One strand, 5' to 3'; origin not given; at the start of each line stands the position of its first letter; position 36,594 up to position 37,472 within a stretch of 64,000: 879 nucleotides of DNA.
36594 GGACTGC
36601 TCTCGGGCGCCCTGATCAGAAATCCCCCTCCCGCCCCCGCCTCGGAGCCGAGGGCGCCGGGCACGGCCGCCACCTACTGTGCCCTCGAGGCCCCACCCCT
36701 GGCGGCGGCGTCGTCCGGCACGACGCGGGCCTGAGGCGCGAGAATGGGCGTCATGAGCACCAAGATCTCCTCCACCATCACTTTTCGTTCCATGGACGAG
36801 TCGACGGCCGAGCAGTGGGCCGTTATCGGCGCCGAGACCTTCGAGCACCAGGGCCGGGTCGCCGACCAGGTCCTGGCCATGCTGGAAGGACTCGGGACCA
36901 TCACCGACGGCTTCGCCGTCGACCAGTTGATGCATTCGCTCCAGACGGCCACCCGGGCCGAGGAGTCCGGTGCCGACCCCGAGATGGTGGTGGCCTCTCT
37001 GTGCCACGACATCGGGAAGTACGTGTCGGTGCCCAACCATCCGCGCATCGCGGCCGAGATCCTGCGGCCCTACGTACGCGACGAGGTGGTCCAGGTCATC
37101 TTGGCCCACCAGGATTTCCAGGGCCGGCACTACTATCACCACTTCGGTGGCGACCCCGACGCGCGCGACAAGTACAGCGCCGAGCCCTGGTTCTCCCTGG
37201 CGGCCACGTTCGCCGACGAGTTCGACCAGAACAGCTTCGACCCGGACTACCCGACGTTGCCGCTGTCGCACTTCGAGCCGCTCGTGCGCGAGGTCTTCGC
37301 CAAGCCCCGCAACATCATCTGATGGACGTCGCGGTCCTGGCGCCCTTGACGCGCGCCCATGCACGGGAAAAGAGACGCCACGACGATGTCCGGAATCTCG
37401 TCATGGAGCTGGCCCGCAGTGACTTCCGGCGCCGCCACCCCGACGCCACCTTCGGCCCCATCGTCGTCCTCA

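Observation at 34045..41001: Five-gene operon linking ispH to a putative lipid-linked glycosylation system (MFS - HD - GT2 - YfhO-like GT-C)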

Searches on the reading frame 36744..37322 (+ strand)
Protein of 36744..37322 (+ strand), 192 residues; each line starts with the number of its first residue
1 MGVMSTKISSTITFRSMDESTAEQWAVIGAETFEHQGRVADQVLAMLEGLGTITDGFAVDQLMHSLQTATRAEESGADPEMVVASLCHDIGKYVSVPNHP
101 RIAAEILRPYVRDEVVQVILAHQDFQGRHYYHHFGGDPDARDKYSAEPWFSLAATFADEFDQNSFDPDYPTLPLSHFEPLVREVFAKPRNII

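Call 14: search_protein_families(library=pfam, proteins=[window:36744-37322:+], max_evalue=0.01)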
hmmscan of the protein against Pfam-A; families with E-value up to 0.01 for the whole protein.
window:36744-37322:+ (192 aa): 2 families
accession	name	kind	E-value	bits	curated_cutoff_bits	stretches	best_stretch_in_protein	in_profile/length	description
PF01966.28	HD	-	9.2e-08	32.8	22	1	64-127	4-90/116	HD domain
PF05153.21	MIOX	-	0.0038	17.3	25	0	27-96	21-95/249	Myo-inositol oxygenase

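Call 15: search_protein_families(library=ncbifam, proteins=[window:36744-37322:+], max_evalue=0.01)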
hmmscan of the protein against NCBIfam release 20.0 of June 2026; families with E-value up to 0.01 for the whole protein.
window:36744-37322:+ (192 aa): 5 families
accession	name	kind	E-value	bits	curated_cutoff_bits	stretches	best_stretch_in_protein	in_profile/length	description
TIGR03276.1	Phn-HD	hypoth_equivalog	4e-10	39.5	214.6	1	39-120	3-96/179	phosphonate degradation HD-domain oxygenase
NF052439.1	HMPDioxPhnZ1GIM8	equivalog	9e-07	28.6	300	1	47-94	30-77/199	hydroxymethylphosphonate dioxygenase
NF049941.1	HyMthAminphonOxyTmpB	equivalog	1.6e-06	28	300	1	63-95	32-64/188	(R)-1-hydroxy-2-trimethylaminoethylphosphonate oxygenase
NF045665.1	NTPtran_DVU1551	equivalog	0.00019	20.6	315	1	53-126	219-291/359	DVU_1551 family NTP transferase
TIGR00277.1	HDIG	domain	0.00053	19.8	27.6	1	65-122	9-81/84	HDIG domain-containing metalloprotein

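Call 29: search_solved_structures(query=window:36744-37322:+, max_evalue=1, show_alignments=2)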
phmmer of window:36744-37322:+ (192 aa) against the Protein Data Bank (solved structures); distinct sequences matched with E-value up to 1: 5.
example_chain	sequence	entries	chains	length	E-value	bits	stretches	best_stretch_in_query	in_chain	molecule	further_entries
4mlm_A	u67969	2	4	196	2.8e-07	33.8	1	55-95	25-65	Predicted HD phosphohydrolase PhnZ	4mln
4n71_A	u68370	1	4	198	3.1e-07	33.6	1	55-95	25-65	Predicted HD phosphohydrolase PhnZ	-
4n6w_A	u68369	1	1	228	3.5e-07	33.5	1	37-95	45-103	Predicted HD phosphohydrolase PhnZ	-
6npa_A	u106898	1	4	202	0.0036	20.4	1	58-95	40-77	TmpB, (R)-1-hydroxy-2-trimethylaminoethylphosphonate oxygenase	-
3q6d_A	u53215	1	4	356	0.83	12.7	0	14-80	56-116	Proline dipeptidase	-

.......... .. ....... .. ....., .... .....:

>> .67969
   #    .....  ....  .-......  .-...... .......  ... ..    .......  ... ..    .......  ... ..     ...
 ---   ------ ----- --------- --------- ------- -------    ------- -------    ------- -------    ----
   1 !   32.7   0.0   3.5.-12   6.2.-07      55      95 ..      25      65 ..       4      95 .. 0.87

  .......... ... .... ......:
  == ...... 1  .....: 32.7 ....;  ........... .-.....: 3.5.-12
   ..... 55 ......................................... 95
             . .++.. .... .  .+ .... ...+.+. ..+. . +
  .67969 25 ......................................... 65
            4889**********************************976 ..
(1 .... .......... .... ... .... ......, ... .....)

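Call 31: find_homologous_proteins(query=window:36744-37322:+)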
Query window:36744-37322:+ (192 aa): 7228 proteins with E <= 0.001 among 7476 candidates; the best 120 are listed.
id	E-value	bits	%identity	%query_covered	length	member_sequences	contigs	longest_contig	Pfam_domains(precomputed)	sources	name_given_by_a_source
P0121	1.2e-124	431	99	100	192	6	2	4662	PF01966.29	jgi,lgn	jgi:predicted HD phosphohydrolase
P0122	1.6e-109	382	89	98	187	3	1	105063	PF01966.29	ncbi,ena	-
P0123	2.8e-109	381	91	95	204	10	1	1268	PF01966.29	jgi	jgi:predicted HD phosphohydrolase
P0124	7.5e-109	380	91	95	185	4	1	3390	PF01966.29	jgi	jgi:predicted HD phosphohydrolase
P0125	1.0e-108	379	90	93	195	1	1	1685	PF01966.29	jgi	jgi:predicted HD phosphohydrolase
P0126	3.7e-108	377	95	91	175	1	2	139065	PF01966.29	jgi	jgi:predicted HD phosphohydrolase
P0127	4.2e-107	374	89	95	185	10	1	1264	PF01966.29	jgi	jgi:predicted HD phosphohydrolase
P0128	4.3e-107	374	90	93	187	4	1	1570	PF01966.29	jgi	-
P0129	4.7e-107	374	90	93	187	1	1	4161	PF01966.29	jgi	jgi:predicted HD phosphohydrolase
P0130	5.5e-107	374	89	95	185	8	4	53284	PF01966.29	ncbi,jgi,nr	ncbi:MAG TPA: HD domain-containing protein [Acidimicrobiales bacterium]|nr:HD domain-containing prot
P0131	7.8e-107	373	89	95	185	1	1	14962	PF01966.29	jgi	jgi:predicted HD phosphohydrolase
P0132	9.0e-107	373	90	93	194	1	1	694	PF01966.29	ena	-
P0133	3.4e-106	371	88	95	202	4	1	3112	PF01966.29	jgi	jgi:predicted HD phosphohydrolase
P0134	4.3e-106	371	89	95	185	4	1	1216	PF01966.29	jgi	-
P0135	5.0e-106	370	88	95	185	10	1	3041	PF01966.29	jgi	jgi:predicted HD phosphohydrolase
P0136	6.6e-106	370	89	93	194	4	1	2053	PF01966.29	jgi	jgi:predicted HD phosphohydrolase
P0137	7.6e-106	370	86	98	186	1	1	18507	PF01966.29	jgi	jgi:predicted HD phosphohydrolase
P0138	2.4e-104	365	86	98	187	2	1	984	PF01966.29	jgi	-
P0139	2.3e-103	362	87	93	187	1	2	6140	PF01966.29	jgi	-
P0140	3.2e-103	361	87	93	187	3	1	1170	PF01966.29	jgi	jgi:predicted HD phosphohydrolase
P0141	1.4e-102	359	83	98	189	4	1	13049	PF01966.29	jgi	jgi:predicted HD phosphohydrolase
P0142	4.9e-102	357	90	91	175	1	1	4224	PF01966.29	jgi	jgi:predicted HD phosphohydrolase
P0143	1.5e-101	356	90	90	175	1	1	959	PF01966.29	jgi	-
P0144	1.1e-100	353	84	95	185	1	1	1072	PF01966.29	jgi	jgi:predicted HD phosphohydrolase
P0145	1.6e-100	353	85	95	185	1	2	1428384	PF01966.29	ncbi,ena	-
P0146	3.0e-100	352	85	95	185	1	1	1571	PF01966.29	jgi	jgi:predicted HD phosphohydrolase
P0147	3.2e-100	352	89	91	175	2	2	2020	PF01966.29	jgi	jgi:predicted HD phosphohydrolase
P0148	1.4e-97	343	80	96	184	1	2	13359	PF01966.29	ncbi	ncbi:MAG: HD domain-containing protein [Acidimicrobiales bacterium]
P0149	3.9e-97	341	85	92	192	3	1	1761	PF01966.29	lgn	-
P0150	7.9e-97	340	83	91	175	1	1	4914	PF01966.29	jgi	jgi:predicted HD phosphohydrolase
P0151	3.5e-96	338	78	96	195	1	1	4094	PF01966.29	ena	-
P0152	1.2e-95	337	78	98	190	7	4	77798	PF01966.29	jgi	-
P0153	1.3e-95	337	83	91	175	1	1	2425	PF01966.29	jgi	jgi:predicted HD phosphohydrolase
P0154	2.3e-95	336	77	99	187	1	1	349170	PF01966.29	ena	-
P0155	2.7e-95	335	78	96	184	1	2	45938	PF01966.29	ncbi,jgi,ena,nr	ncbi:MAG TPA: HD domain-containing protein [Acidimicrobiales bacterium]|nr:HD domain-containing prot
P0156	3.0e-95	335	79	94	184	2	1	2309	PF01966.29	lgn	-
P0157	3.2e-95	335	79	96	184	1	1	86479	PF01966.29,PF05153.22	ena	-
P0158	3.3e-95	335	81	94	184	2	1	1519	PF01966.29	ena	-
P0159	3.5e-95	335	80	96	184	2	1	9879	PF01966.29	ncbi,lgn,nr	ncbi:MAG TPA: HD domain-containing protein [Acidimicrobiales bacterium]|nr:HD domain-containing prot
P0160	7.0e-95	334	78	96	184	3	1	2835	PF01966.29,PF05153.22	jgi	jgi:predicted HD phosphohydrolase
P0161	7.4e-95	334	86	91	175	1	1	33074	PF01966.29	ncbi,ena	-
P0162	7.5e-95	334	77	99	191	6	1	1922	PF01966.29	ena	-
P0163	8.3e-95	334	79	96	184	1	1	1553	PF01966.29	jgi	jgi:predicted HD phosphohydrolase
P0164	8.6e-95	334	76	96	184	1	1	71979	PF01966.29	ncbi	ncbi:MAG: HD domain-containing protein [Acidimicrobiales bacterium]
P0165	9.6e-95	334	78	96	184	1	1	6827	PF01966.29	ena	-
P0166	1.7e-94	333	78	96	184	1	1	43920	PF01966.29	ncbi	-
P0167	1.7e-94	333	79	93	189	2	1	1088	PF01966.29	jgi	jgi:predicted HD phosphohydrolase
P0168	2.6e-94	332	79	96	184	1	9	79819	PF01966.29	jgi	jgi:predicted HD phosphohydrolase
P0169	2.6e-94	332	78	96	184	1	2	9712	PF01966.29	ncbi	-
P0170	3.1e-94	332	80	93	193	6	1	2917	PF01966.29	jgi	jgi:predicted HD phosphohydrolase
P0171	3.6e-94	332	78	96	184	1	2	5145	PF01966.29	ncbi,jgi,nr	ncbi:MAG TPA: HD domain-containing protein [Acidimicrobiales bacterium]|nr:HD domain-containing prot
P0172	3.8e-94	332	79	98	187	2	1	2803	PF01966.29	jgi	jgi:predicted HD phosphohydrolase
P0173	4.1e-94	332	78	96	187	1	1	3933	PF01966.29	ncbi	-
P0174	4.9e-94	331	77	99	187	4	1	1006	PF01966.29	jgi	jgi:predicted HD phosphohydrolase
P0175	5.5e-94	331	80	93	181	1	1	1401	PF01966.29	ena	-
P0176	8.3e-94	331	78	96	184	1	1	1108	PF01966.29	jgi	jgi:predicted HD phosphohydrolase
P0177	9.5e-94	330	80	93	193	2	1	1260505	PF01966.29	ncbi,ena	-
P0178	1.0e-93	330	77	96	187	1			PF01966.29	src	-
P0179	1.2e-93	330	77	97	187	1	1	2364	PF01966.29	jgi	jgi:predicted HD phosphohydrolase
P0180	1.7e-93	330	77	96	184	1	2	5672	PF01966.29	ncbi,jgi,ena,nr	ncbi:MAG TPA: HD domain-containing protein [Acidimicrobiales bacterium]|nr:HD domain-containing prot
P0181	2.1e-93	329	79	95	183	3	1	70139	PF01966.29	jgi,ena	-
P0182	2.2e-93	329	77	97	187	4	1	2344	PF01966.29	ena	-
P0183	2.5e-93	329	77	99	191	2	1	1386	PF01966.29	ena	-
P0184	4.2e-93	328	76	99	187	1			PF01966.29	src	-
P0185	4.5e-93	328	79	93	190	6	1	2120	PF01966.29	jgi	jgi:predicted HD phosphohydrolase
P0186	5.3e-93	328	78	93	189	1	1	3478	PF01966.29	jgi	jgi:predicted HD phosphohydrolase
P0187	8.9e-93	327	77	96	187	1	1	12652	PF01966.29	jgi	jgi:predicted HD phosphohydrolase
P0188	9.6e-93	327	79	93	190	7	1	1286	PF01966.29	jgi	jgi:predicted HD phosphohydrolase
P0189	2.0e-92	326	78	95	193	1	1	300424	PF01966.29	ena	-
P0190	2.0e-92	326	76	98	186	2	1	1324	PF01966.29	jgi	jgi:predicted HD phosphohydrolase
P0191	2.6e-92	326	75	96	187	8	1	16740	PF01966.29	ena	-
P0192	3.1e-92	326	76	96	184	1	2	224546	PF01966.29,PF05153.22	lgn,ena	-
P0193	4.3e-92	325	79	93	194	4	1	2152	PF01966.29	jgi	jgi:predicted HD phosphohydrolase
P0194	4.6e-92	325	77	96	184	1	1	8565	PF01966.29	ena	-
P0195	5.6e-92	325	77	94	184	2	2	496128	PF01966.29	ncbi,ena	-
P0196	8.5e-92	324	81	92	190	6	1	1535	PF01966.29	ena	-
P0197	1.2e-91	324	77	96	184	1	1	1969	PF01966.29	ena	-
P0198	1.3e-91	323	78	93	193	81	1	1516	PF01966.29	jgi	jgi:predicted HD phosphohydrolase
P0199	1.5e-91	323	79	93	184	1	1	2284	PF01966.29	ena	-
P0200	1.7e-91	323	75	99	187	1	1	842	PF01966.29,PF05153.22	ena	-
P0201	2.0e-91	323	74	99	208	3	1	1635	PF01966.29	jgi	jgi:predicted HD phosphohydrolase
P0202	2.3e-91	323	76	96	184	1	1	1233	PF01966.29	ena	-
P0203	2.3e-91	323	76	96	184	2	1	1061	PF01966.29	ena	-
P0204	2.5e-91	323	80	91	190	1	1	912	PF01966.29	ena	-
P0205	3.0e-91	322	81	91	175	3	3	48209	PF01966.29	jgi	-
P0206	3.9e-91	322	83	91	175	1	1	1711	PF01966.29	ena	-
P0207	4.1e-91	322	79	93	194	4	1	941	PF01966.29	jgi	jgi:predicted HD phosphohydrolase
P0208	4.4e-91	322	79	93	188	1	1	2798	PF01966.29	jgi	jgi:predicted HD phosphohydrolase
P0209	4.8e-91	322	76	96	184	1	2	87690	PF01966.29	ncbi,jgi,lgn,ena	jgi:predicted HD phosphohydrolase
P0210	5.4e-91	321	76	96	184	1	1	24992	PF01966.29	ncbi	ncbi:MAG: HD domain-containing protein [Acidimicrobiales bacterium]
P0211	5.8e-91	321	78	94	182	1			PF01966.29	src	-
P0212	8.7e-91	321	75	97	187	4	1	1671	PF01966.29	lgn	-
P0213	1.5e-90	320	74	96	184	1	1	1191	PF01966.29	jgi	jgi:predicted HD phosphohydrolase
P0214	1.6e-90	320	81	90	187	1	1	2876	PF01966.29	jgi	jgi:predicted HD phosphohydrolase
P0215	1.7e-90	320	74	97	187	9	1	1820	PF01966.29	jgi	jgi:predicted HD phosphohydrolase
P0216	2.5e-90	319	74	96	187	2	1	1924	PF01966.29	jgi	jgi:predicted HD phosphohydrolase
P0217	2.6e-90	319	77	95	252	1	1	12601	PF01966.29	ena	-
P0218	4.9e-90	318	72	99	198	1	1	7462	PF01966.29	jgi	jgi:predicted HD phosphohydrolase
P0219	6.4e-90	318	74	96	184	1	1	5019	PF01966.29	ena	-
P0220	8.7e-90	318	75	95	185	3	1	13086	PF01966.29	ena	-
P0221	1.1e-89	317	73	97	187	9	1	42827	PF01966.29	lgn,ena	-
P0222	1.1e-89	317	74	96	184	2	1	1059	PF01966.29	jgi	-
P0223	2.7e-89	316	73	99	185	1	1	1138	PF01966.29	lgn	-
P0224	3.1e-89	316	76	96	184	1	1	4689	PF01966.29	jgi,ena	-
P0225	3.2e-89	316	79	91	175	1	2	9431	PF01966.29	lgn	-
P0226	5.6e-89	315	77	94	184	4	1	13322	PF01966.29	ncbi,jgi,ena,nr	ncbi:MAG TPA: HD domain-containing protein [Acidimicrobiales bacterium]|nr:HD domain-containing prot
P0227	6.6e-89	315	74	100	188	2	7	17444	PF01966.29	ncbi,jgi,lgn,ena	jgi:predicted HD phosphohydrolase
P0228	6.8e-89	315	76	94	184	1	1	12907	PF01966.29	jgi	jgi:predicted HD phosphohydrolase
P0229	6.9e-89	315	77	96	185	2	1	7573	PF01966.29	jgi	jgi:predicted HD phosphohydrolase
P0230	8.8e-89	314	77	89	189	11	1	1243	PF01966.29,PF05153.22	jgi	jgi:predicted HD phosphohydrolase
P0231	8.9e-89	314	76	96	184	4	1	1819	PF01966.29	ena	-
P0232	9.2e-89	314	76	94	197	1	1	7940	PF01966.29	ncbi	-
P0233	9.9e-89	314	79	90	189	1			PF01966.29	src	-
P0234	1.2e-88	314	75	93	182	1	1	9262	PF01966.29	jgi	jgi:predicted HD phosphohydrolase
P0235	1.3e-88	314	76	96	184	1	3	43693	PF01966.29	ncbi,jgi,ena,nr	ncbi:MAG TPA: HD domain-containing protein [Acidimicrobiales bacterium]|nr:HD domain-containing prot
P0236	1.5e-88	314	77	94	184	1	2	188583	PF01966.29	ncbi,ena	-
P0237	1.9e-88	313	86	82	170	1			PF01966.29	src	-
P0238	2.6e-88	313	73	96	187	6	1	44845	PF01966.29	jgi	-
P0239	3.8e-88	312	74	94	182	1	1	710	PF01966.29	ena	-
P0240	4.6e-88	312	75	95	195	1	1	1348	PF01966.29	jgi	-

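Call 42: search_solved_structures(query=A2, max_evalue=1, show_alignments=3)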
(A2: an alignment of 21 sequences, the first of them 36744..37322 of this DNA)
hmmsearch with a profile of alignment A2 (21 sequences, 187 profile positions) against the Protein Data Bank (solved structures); distinct sequences matched with E-value up to 1: 6.
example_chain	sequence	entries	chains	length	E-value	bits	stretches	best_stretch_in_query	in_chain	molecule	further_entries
4n6w_A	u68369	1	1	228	2.5e-10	43.4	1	20-91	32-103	Predicted HD phosphohydrolase PhnZ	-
4mlm_A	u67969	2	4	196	4.9e-10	42.4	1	52-91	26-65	Predicted HD phosphohydrolase PhnZ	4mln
4n71_A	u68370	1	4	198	5.1e-10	42.4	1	52-91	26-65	Predicted HD phosphohydrolase PhnZ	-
6npa_A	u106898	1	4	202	1.5e-05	27.8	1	55-91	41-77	TmpB, (R)-1-hydroxy-2-trimethylaminoethylphosphonate oxygenase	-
2lfc_A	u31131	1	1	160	0.11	15.2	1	106-152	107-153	Fumarate reductase, flavoprotein subunit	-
3di0_A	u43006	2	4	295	0.52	13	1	26-102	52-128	Dihydrodipicolinate synthase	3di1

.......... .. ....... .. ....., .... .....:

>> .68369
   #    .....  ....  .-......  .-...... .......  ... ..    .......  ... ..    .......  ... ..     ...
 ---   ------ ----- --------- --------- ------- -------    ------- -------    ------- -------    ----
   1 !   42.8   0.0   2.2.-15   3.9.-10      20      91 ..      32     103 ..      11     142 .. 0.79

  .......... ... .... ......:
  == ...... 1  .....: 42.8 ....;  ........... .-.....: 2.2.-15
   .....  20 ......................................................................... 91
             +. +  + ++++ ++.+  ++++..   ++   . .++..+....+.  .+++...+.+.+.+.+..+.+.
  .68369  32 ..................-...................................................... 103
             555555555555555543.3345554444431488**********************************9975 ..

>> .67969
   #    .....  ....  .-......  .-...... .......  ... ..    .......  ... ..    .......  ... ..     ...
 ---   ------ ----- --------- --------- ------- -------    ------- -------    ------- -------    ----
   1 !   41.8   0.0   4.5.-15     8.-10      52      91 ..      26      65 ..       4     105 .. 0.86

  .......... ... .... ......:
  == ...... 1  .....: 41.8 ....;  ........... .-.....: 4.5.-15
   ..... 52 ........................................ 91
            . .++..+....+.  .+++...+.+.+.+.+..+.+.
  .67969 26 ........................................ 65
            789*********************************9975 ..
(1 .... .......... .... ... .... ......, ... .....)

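Call 56: predict_structure(alignment_id=A2)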
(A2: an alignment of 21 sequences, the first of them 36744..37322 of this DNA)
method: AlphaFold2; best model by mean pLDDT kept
length: 192 residues; sequences in the alignment: 21
mean_pLDDT: 86.2   pTM: 0.80
mean pLDDT of the five models: 86.2, 85.8, 85.6, 83.7, 83.0
residues with pLDDT >= 90: 110; 70-90: 54; 50-70: 24; < 50: 4
segments of 3 or more residues with pLDDT < 50: 6-8
pLDDT, mean of each block of 10 residues (from residue 1): 54 77 83 82 95 74 96 98 97 89 95 96 74 68 93 94 91 98 89 57
secondary structure, 60 per line:
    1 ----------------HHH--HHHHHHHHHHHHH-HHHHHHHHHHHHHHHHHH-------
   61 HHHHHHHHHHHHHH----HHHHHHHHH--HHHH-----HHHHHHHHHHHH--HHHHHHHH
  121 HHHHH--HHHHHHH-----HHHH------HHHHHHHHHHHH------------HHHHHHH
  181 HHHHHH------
elements in order: H22-34 H36-53 H61-74 H79-87 H90-93 H99-110 H113-125 H128-134 H140-143 H150-161 H174-186

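Call 60: fold_search(model_id=the predicted structure, library=pdb)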
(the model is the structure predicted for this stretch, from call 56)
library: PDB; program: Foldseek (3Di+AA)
matches with E <= 10: 269; with E <= 0.001: 10
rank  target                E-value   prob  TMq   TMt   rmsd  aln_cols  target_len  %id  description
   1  4n71_A                5.2e-06  1.00  0.66  0.70   3.3       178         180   24  X-Ray Crystal Structure of 2-amino-1-hydroxyethylphosphonate-bound PhnZ (released 2013-11-27)
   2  4n6w                  1.0e-05  1.00  0.67  0.71   2.8       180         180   24  X-Ray Crystal Structure of Citrate-bound PhnZ (released 2013-11-27)
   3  4n71_E                1.0e-05  1.00  0.67  0.71   3.2       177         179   24  X-Ray Crystal Structure of 2-amino-1-hydroxyethylphosphonate-bound PhnZ (released 2013-11-27)
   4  4mlm_A                1.2e-05  1.00  0.67  0.68   3.2       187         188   23  Crystal Structure of PhnZ from uncultured bacterium HF130_AEPn_1 (released 2014-04-16)
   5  4mlm_B                1.5e-05  1.00  0.67  0.68   3.2       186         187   23  Crystal Structure of PhnZ from uncultured bacterium HF130_AEPn_1 (released 2014-04-16)
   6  4mln_A                1.7e-05  1.00  0.68  0.71   2.9       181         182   23  Crystal of PhnZ bound to (R)-2-amino-1-hydroxyethylphosphonic acid (released 2014-04-16)
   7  4mln_B                1.7e-05  1.00  0.61  0.64   3.9       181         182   22  Crystal of PhnZ bound to (R)-2-amino-1-hydroxyethylphosphonic acid (released 2014-04-16)
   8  6npa_C                4.0e-05  1.00  0.57  0.60   4.3       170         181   22  X-ray crystal structure of TmpB, (R)-1-hydroxy-2-trimethylaminoethylphosphonate oxygenase, with (R)-1-hydroxy-2-trimet (released 2019-03-06)
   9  6npa_A                6.4e-05  1.00  0.56  0.57   4.4       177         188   21  X-ray crystal structure of TmpB, (R)-1-hydroxy-2-trimethylaminoethylphosphonate oxygenase, with (R)-1-hydroxy-2-trimet (released 2019-03-06)
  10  6npa_B                7.8e-05  1.00  0.56  0.57   4.4       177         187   21  X-ray crystal structure of TmpB, (R)-1-hydroxy-2-trimethylaminoethylphosphonate oxygenase, with (R)-1-hydroxy-2-trimet (released 2019-03-06)
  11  4s1c_A                9.6e-02  0.87  0.33  0.30  14.4       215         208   15  Crystal Structure of L. monocytogenes phosphodiesterase PgpH HD domain (released 2015-02-11)
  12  4s1b_D                1.1e-01  0.80  0.32  0.29  14.5       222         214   14  Crystal Structure of L. monocytogenes phosphodiesterase PgpH HD domain in complex with Cyclic-di-AMP (released 2015-02-11)
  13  6pbz_C                4.5e-01  0.38  0.27  0.14  14.3       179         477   17  Crystal structure of Escherichia coli GppA (released 2019-11-20)
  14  6pbz_A                4.9e-01  0.57  0.27  0.13   8.9       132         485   14  Crystal structure of Escherichia coli GppA (released 2019-11-20)
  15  2qgs_B                4.9e-01  0.30  0.26  0.25   9.8       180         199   15  Crystal structure of SE1688 protein from Staphylococcus epidermidis. Northeast Structural Genomics Consortium target S (released 2007-07-17)
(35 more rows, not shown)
